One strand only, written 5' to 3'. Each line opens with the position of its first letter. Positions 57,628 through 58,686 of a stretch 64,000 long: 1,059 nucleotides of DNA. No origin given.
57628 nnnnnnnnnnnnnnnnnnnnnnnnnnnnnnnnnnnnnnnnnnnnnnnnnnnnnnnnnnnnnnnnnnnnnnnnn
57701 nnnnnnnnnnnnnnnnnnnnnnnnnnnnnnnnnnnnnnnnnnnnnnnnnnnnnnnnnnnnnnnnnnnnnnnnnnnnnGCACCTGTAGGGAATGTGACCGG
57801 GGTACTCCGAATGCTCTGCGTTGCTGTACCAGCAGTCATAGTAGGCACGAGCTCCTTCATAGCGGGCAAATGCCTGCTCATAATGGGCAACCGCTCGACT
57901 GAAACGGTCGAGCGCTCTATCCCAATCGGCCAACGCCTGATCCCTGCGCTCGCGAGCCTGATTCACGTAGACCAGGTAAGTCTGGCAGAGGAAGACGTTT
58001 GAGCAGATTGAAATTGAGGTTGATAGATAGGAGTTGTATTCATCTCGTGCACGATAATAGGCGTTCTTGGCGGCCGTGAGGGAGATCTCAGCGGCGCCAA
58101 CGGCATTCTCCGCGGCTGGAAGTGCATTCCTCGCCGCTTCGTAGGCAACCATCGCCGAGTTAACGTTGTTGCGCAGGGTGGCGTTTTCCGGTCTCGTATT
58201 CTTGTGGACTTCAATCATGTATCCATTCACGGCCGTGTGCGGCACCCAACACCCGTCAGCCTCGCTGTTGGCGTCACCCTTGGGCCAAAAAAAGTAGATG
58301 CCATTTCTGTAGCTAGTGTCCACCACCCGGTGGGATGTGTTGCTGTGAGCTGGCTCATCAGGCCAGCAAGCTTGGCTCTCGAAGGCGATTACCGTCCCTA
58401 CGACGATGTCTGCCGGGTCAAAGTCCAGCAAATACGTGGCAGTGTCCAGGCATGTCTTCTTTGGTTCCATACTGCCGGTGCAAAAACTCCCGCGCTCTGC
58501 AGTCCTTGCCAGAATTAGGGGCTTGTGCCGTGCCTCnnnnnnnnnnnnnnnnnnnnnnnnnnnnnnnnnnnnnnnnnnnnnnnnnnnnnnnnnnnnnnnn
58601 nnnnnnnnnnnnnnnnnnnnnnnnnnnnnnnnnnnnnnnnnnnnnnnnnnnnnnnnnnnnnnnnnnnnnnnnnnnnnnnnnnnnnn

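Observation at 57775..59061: S26 signal-peptidase-like domain inserted between two long coiled coils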

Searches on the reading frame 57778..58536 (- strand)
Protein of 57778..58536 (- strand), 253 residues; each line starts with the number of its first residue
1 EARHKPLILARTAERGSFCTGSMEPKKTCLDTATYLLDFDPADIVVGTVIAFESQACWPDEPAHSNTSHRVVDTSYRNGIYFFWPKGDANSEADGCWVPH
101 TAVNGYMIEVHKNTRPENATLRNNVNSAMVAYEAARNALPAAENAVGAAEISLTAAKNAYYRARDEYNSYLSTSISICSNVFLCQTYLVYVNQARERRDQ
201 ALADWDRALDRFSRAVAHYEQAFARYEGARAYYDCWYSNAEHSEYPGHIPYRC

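Call 23: search_solved_structures(query=A2, max_evalue=10, show_alignments=4)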
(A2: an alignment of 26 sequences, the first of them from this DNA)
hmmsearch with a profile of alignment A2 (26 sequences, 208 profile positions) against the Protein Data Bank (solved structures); distinct sequences matched with E-value up to 10: 6.
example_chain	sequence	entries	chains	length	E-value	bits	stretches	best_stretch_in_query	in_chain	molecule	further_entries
7p2q_A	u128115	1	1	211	4.4e-06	29.7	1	7-96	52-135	Signal peptidase complex catalytic subunit SEC11C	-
7p2p_A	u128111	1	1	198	1.8e-05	27.7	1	11-96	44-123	Signal peptidase complex catalytic subunit SEC11A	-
9rjb_A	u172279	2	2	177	0.0001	25.3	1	11-96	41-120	Signal peptidase complex catalytic subunit SEC11A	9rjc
3tzd_A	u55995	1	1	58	1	12.2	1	67-105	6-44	Chromobox protein homolog 3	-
2l11_A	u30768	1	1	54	1.2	12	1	69-105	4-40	Chromobox protein homolog 3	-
5i7c_A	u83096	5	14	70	2.1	11.2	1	116-155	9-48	Centrosomin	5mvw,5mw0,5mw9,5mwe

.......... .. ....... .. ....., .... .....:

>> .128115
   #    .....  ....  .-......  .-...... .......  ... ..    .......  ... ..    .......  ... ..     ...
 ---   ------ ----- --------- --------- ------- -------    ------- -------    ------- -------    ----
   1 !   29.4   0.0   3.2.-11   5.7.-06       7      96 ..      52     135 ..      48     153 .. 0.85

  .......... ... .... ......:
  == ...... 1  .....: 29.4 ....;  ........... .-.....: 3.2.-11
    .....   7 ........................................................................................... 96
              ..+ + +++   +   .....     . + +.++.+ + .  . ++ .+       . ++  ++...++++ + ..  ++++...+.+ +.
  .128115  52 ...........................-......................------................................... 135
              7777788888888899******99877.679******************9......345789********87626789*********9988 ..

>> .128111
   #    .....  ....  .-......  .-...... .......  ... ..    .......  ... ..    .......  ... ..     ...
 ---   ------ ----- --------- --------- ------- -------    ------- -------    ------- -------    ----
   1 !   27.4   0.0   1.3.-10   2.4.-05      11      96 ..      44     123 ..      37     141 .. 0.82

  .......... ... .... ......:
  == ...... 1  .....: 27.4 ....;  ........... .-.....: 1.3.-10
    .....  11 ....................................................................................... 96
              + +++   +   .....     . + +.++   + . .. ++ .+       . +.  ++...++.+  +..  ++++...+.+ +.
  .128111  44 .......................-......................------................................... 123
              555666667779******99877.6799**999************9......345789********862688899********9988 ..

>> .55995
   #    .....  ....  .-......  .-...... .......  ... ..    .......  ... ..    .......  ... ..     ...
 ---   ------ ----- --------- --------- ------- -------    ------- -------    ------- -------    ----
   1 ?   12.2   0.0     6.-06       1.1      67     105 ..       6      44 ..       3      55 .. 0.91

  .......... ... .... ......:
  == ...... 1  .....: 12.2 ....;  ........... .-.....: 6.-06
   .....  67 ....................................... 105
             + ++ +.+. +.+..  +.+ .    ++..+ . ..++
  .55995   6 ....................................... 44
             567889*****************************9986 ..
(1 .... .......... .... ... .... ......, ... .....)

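Call 31: predict_structure(alignment_id=A2)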
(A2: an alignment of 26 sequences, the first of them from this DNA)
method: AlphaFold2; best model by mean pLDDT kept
length: 253 residues; sequences in the alignment: 26
mean_pLDDT: 86.4   pTM: 0.69
mean pLDDT of the five models: 86.4, 85.8, 85.4, 85.1, 84.7
residues with pLDDT >= 90: 140; 70-90: 82; 50-70: 17; < 50: 14
segments of 3 or more residues with pLDDT < 50: 10-23
pLDDT, mean of each block of 10 residues (from residue 1): 53 37 58 87 94 93 86 97 87 93 90 80 85 94 98 98 95 83 87 96 98 98 98 89 82 94
secondary structure, 60 per line:
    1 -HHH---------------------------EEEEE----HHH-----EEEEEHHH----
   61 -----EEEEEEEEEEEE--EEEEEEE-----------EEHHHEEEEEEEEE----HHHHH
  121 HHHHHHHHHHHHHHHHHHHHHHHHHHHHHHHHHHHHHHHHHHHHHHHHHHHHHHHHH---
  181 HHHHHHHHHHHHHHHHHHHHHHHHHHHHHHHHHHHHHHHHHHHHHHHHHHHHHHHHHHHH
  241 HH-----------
elements in order: E32-36 E49-53 E66-77 E80-86 E103-111 H116-177 H181-242

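Call 33: fold_search(model_id=the predicted structure, library=pdb)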
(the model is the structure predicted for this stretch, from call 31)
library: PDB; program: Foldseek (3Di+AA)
matches with E <= 10: 992; with E <= 0.001: 2
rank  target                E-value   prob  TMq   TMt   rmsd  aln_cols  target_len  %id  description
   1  2b5u_A                3.0e-04  1.00  0.32  0.20  13.8       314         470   13  Crystal Structure Of Colicin E3 V206C Mutant In Complex With Its Immunity Protein (released 2006-11-07)
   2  5ew5_A                3.6e-04  0.99  0.29  0.18  13.1       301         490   12  Crystal Structure of Colicin E9 In Complex with Its Immunity Protein Im9 (released 2016-07-20)
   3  7nsu_D                1.1e-03  0.98  0.28  0.20  13.8       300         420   11  ColicinE9 intact translocation complex (released 2021-08-11)
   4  1jch_A                3.1e-03  0.96  0.31  0.19  14.3       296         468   12  Crystal Structure of Colicin E3 in Complex with its Immunity Protein (released 2001-11-30)
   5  9r64_I                3.3e-03  0.60  0.20  0.10  20.0       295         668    9  CPS secretion pathway Wza-Wzc_C1 (Conf 0) (released 2026-03-04)
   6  3vkg_A                7.6e-03  1.00  0.45  0.04   1.9       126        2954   13  X-ray structure of an MTBD truncation mutant of dynein motor domain (released 2012-03-14)
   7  9i2q_A                9.6e-03  0.75  0.22  0.09  32.2       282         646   10  Wzc-K540M-3YE MgADP C1 (released 2025-04-30)
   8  9r68_I                1.4e-02  0.90  0.31  0.14  19.0       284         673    8  CPS secretion pathway Wza-Wzc_C1 (Conf 2) (released 2026-03-04)
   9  9exq_A                1.5e-02  0.69  0.21  0.09  32.3       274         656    9  Wzc-K540M-3YE-N711Y MgADP C1 (released 2025-04-23)
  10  9exo_A                1.5e-02  0.69  0.21  0.09  32.3       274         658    9  Wzc-K540M-2YE MgADP C1 (released 2025-04-23)
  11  9hmx_A                1.6e-02  0.98  0.30  0.38   6.1       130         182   19  Structure of SteB-RipA complex from Mycobacterium tuberculosis (released 2025-07-30)
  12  6ixe                  2.1e-02  1.00  0.36  0.42   8.7       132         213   13  Crystal structure of SeMet apo SH3BP5 (I41) (released 2019-03-20)
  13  1ujw_B                2.6e-02  0.99  0.27  0.47   5.7       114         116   16  Structure of the complex between BtuB and Colicin E3 Receptor binding domain (released 2003-11-25)
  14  6ewy                  3.7e-02  0.98  0.29  0.36   6.1       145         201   16  RipA Peptidoglycan hydrolase (Rv1477, Mycobacterium tuberculosis) N-terminal domain (released 2018-05-02)
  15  2ysu_B                4.2e-02  0.98  0.27  0.49   5.6       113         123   17  Structure of the complex between BtuB and Colicin E2 receptor binding domain (released 2007-06-19)
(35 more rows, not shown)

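Call 34: search_protein_representatives(alignment_id=A2)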
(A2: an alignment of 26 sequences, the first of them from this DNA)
Query: 26 sequences, 208 profile positions. Proteins with E-value up to 0.001 (for the whole library): 2996; up to 1e-10: 391; up to 1e-30: 236. The best 150 are listed.
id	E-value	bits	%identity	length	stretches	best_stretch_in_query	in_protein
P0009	1.4e-88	312.3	-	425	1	1-208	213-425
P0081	2.9e-85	301.5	-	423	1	1-208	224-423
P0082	6.8e-85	300.3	-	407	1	1-208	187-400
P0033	1.2e-84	299.5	-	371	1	2-208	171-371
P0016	1.3e-81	289.6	-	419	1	1-208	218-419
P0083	7.5e-81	287.1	-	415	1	2-208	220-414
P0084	2.4e-80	285.5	-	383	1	2-208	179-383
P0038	5.4e-80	284.3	-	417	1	2-208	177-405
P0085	1.0e-77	276.9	-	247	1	1-208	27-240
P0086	1.4e-76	273.2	-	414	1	1-208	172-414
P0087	1.9e-76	272.7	-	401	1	1-208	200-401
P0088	4.8e-76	271.4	-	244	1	1-202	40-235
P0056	4.9e-76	271.4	-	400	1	2-208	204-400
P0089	8.4e-76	270.6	-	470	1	2-198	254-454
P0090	4.2e-75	268.3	-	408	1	1-208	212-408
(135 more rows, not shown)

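Call 36: search_protein_families(library=ncbifam, alignment_id=A2, max_evalue=0.01)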
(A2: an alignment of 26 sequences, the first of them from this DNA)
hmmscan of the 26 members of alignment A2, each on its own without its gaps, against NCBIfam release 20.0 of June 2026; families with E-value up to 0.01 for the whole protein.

A. member 1, seq(253 aa): 2 families
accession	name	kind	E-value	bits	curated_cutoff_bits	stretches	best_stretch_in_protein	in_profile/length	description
TIGR02228.1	sigpep_I_arch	equivalog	6.2e-07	29.4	51.85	1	20-108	38-119/158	signal peptidase I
TIGR04320.1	Surf_Exclu_PgrA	domain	0.006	15.9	70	1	114-172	254-312/360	SEC10/PgrA surface exclusion domain-containing protein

B. families by the number of members that match (of 26 scanned): 3 families
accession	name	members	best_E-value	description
TIGR02228.1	sigpep_I_arch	26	2.5e-12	signal peptidase I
NF046067.1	SigPepSipWBacil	9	1.8e-05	signal peptidase I SipW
TIGR04320.1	Surf_Exclu_PgrA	1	0.006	SEC10/PgrA surface exclusion domain-containing protein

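Call 37: search_protein_families(library=pfam, alignment_id=A2, max_evalue=0.1)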
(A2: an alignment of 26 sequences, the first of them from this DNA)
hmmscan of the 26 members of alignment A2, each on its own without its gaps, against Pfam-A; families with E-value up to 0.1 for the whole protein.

A. member 1, seq(253 aa): 0 families

B. families by the number of members that match (of 26 scanned): 7 families
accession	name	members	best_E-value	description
PF18235.6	OST_P2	1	0.013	Oligosaccharyltransferase Peripheral 2 domain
PF24514.1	SpaA_4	1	0.023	Prealbumin-like fold domain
PF02520.22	ANIS5_cation-bd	1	0.028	SXP/RAL-2 family protein Ani s 5-like, metal-binding domain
PF16912.11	Glu_dehyd_C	1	0.046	Glucose dehydrogenase C-terminus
PF19655.4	DUF6158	1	0.051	Family of unknown function (DUF6158)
PF25110.1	TPR_ESP1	1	0.077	Separase-like, TPR repeats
PF21775.3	PutA_1st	1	0.083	PutA, RHH domain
